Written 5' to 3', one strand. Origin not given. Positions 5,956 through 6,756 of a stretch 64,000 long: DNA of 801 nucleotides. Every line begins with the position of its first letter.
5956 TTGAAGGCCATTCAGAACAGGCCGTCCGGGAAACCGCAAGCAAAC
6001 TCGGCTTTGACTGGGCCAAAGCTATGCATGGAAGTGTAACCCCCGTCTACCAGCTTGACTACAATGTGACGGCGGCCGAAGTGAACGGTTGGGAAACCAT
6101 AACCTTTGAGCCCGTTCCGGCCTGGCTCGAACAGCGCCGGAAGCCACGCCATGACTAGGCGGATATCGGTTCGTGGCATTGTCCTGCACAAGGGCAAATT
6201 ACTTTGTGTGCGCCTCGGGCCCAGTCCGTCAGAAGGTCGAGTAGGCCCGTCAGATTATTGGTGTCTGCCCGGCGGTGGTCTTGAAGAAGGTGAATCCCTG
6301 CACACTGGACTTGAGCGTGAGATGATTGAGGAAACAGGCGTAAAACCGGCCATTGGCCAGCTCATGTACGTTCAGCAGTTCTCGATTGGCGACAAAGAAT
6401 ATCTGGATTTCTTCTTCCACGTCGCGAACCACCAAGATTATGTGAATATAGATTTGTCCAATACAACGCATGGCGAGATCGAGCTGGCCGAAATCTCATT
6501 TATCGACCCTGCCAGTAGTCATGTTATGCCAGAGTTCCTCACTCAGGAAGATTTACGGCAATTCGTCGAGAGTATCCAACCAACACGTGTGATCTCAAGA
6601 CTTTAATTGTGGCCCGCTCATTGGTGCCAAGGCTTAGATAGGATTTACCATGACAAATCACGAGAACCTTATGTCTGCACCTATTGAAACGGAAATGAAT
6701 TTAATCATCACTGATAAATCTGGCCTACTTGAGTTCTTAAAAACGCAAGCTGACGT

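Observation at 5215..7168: Compact MazG - CYTH - NUDIX - CYTH-like cluster (four nucleotide / polyphosphate hydrolases in a row)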

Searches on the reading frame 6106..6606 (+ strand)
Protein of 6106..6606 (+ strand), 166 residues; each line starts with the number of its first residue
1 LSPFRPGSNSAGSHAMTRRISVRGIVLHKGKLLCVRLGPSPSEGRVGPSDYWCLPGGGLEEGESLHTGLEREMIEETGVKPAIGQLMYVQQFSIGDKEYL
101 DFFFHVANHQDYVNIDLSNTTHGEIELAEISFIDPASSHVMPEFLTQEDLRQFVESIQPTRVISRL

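Call 3: search_protein_families(library=pfam, proteins=[window:6106-6606:+], max_evalue=1)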
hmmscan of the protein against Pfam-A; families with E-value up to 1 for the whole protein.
window:6106-6606:+ (166 aa): 2 families
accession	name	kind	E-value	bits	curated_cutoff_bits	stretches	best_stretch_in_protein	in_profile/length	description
PF00293.34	NUDIX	-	1.3e-11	45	21.1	1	19-124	3-106/134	NUDIX domain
PF22327.2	Nudt16-like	-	0.031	14.7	27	1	54-104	37-91/161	U8 snoRNA-decapping enzyme-like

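Call 4: search_protein_families(library=ncbifam, proteins=[window:6106-6606:+], max_evalue=1)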
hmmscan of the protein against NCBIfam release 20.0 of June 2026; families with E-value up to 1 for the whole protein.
window:6106-6606:+ (166 aa): 22 families
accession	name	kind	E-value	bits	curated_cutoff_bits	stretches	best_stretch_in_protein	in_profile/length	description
NF006530.0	PRK08999.1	equivalog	9.1e-08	31.5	245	1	49-111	32-94/315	Nudix family hydrolase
NF008044.0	PRK10776.1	equivalog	1.4e-07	31.4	148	1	50-109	31-90/130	8-oxo-dGTP diphosphatase MutT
NF001938.0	PRK00714.1-5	equivalog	7.1e-07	28.7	116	1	18-81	12-76/172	RNA pyrophosphohydrolase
TIGR02705.1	nudix_YtkD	equivalog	2.3e-06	27.3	154.4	1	54-131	49-125/156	RNA deprotection pyrophosphohydrolase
NF003787.0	PRK05379.1-4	equivalog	8.8e-06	24.9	449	1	20-82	209-265/346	bifunctional nicotinamide-nucleotide adenylyltransferase/Nudix hydroxylase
TIGR00586.1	mutt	equivalog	1e-05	25.5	97.9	1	51-110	33-91/129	8-oxo-dGTP diphosphatase MutT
NF001936.0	PRK00714.1-3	equivalog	6e-05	23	118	1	48-126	33-113/155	RNA pyrophosphohydrolase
NF012016.0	PRK15472.1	equivalog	6.6e-05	22.6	95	1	19-85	4-66/141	nucleoside triphosphatase NudI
NF007834.0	PRK10546.1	equivalog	0.00012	21.9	156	1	49-109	29-89/135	pyrimidine (deoxy)nucleoside triphosphate diphosphatase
NF001937.0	PRK00714.1-4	equivalog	0.00019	21.1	139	1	45-85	27-66/161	RNA pyrophosphohydrolase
NF041652.1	Nud_hyd_Dein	equivalog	0.00083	19.6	200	1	28-90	23-83/152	Nudix hydrolase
NF003790.0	PRK05379.2-2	equivalog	0.0016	17.6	403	1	17-84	215-276/354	bifunctional nicotinamide mononucleotide adenylyltransferase/ADP-ribose pyrophosphatase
NF001934.0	PRK00714.1-1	equivalog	0.002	17.6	241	1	50-89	31-70/176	RNA pyrophosphohydrolase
NF001935.0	PRK00714.1-2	equivalog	0.002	17.6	259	1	50-83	31-64/183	RNA pyrophosphohydrolase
NF003791.0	PRK05379.2-3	equivalog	0.0022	17.3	409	1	20-82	203-259/340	bifunctional nicotinamide-nucleotide adenylyltransferase/Nudix hydroxylase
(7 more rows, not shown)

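Call 12: search_solved_structures(query=window:6151-6606:+, max_evalue=0.01, show_alignments=1)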
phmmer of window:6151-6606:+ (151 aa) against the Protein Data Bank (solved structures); distinct sequences matched with E-value up to 0.01: 37.
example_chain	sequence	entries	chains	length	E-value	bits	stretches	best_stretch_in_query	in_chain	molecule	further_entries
3id9_A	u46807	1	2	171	1.8e-06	31.4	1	31-107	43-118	MutT/NUDIX family protein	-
3ees_A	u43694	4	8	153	4.6e-06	30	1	11-91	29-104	Probable pyrophosphohydrolase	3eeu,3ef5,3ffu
3grn_A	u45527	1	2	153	2.5e-05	27.6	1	13-99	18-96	MutT related protein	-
5zrc_A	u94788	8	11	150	0.00011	25.6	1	1-72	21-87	Putative mutator protein MutT2/NUDIX hydrolase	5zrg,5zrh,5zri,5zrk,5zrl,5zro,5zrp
9t4d_A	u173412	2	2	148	0.00018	24.9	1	34-74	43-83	Diphosphoinositol polyphosphate phosphohydrolase 1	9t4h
9t4c_A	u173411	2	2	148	0.00018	24.9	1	34-76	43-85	Diphosphoinositol polyphosphate phosphohydrolase 1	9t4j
9t48_A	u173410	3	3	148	0.00018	24.8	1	34-75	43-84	Diphosphoinositol polyphosphate phosphohydrolase 1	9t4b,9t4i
6pck_A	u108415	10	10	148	0.0002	24.7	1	34-74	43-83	Diphosphoinositol polyphosphate phosphohydrolase 1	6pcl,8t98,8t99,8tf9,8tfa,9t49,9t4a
9t4f_A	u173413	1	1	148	0.00022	24.6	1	34-74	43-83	Diphosphoinositol polyphosphate phosphohydrolase 1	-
9t4k_A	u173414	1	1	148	0.00022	24.6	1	34-74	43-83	Diphosphoinositol polyphosphate phosphohydrolase 1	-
9t4l_A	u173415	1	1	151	0.00023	24.5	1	34-74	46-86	Diphosphoinositol polyphosphate phosphohydrolase 1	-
7nnj_A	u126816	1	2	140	0.00023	24.5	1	34-84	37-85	Diphosphoinositol polyphosphate phosphohydrolase 2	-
9t4m_A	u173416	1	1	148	0.00024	24.5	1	34-74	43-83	Diphosphoinositol polyphosphate phosphohydrolase 1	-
2duk_A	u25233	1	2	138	0.00026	24.4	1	34-84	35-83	MS0616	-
6wo7_A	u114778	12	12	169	0.00027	24.3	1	34-74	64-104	Diphosphoinositol polyphosphate phosphohydrolase 1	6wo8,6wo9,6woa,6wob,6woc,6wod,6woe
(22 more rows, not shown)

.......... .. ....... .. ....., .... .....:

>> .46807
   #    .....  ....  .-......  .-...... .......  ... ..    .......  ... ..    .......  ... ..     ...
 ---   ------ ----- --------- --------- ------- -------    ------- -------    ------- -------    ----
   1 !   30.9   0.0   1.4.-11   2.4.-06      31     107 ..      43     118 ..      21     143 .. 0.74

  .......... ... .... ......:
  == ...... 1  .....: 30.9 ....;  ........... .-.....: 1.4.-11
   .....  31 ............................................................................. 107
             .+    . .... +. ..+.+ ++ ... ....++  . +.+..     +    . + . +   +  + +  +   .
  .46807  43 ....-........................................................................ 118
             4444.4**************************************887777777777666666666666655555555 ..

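Call 42: search_protein_families(library=padloc, proteins=[window:6151-6606:+], max_evalue=0.01)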
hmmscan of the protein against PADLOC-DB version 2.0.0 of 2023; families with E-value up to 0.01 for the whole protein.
window:6151-6606:+ (151 aa): 1 family
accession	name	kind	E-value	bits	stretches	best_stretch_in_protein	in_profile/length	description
PDLC04899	PDC-S07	-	2.6e-08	31.6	1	7-83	9-81/135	-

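Call 43: search_protein_families(library=phrogs, proteins=[window:6151-6606:+], max_evalue=0.001)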
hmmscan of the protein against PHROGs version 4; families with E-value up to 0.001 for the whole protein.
window:6151-6606:+ (151 aa): 4 families
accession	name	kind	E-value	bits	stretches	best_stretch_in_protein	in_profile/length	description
phrog_1198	-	other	2.2e-11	45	1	5-95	37-127/253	MutT/NUDIX hydrolase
phrog_19657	-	other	7e-08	33.6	1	36-118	60-145/176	nudix hydrolase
phrog_15528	-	head and packaging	6.6e-06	25.8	1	7-122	524-622/794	portal protein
phrog_10313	-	other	0.00041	21.1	1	35-77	38-78/159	nudix hydrolase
